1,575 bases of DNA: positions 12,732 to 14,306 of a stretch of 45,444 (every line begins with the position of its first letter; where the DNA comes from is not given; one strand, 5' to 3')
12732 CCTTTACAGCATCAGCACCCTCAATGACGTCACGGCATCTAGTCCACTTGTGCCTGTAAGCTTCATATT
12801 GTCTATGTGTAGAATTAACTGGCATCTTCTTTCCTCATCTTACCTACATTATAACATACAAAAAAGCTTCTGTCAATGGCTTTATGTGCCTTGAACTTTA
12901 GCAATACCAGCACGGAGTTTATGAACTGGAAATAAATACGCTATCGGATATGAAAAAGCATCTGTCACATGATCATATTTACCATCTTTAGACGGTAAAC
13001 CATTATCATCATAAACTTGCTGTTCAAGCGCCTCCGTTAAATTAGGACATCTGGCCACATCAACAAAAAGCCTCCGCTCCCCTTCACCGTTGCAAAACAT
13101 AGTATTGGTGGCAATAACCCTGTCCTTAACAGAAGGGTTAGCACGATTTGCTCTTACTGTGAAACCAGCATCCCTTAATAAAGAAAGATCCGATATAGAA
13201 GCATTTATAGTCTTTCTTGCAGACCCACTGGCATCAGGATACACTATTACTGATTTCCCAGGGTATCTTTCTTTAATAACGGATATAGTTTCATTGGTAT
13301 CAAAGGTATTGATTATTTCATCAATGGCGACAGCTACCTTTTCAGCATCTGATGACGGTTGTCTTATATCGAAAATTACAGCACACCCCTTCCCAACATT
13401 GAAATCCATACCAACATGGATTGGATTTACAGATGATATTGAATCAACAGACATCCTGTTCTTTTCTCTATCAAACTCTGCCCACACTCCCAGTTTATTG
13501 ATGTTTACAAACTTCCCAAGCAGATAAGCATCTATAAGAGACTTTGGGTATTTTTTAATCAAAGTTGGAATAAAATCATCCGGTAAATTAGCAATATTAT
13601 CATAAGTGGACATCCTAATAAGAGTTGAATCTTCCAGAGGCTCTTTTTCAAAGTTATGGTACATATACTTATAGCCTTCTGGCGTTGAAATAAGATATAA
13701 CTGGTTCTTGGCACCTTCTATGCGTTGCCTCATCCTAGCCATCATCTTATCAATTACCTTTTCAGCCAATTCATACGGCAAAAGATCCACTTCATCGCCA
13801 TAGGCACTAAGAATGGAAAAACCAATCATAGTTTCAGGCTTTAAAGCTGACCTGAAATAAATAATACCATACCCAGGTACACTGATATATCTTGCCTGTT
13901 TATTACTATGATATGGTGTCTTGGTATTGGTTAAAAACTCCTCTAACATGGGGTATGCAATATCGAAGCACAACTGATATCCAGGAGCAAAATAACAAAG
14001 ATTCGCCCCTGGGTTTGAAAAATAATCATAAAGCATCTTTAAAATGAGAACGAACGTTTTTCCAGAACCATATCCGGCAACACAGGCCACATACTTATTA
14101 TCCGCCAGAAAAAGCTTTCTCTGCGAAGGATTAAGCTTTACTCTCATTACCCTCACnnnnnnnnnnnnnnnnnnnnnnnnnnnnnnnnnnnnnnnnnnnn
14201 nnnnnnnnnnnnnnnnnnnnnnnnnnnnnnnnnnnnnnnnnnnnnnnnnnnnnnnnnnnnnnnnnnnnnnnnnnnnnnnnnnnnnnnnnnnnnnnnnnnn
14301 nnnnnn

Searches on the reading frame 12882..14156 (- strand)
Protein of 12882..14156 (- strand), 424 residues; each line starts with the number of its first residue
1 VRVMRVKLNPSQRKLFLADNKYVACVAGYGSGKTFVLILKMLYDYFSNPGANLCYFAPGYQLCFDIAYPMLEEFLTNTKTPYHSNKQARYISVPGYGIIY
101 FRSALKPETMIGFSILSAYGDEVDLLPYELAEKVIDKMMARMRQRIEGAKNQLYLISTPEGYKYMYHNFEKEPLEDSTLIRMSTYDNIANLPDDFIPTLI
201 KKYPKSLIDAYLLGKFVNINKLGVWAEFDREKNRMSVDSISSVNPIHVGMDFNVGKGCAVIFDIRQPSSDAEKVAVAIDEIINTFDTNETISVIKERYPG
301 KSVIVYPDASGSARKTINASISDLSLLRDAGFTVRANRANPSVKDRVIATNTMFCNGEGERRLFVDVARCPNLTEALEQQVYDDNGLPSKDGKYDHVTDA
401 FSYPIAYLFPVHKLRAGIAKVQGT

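Call 76: search_protein_families(library=phrogs, proteins=[window:12882-14156:-], max_evalue=0.00001)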
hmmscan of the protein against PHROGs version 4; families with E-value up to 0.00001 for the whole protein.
window:12882-14156:- (424 aa): 3 families
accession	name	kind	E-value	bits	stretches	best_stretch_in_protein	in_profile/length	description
phrog_38319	-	unknown function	1.4e-50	173.2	1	7-261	5-268/271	-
phrog_2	-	head and packaging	3.2e-40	139.7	1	7-413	265-598/807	terminase large subunit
phrog_10250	-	head and packaging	2.8e-35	123.1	1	201-414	3-221/228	terminase large subunit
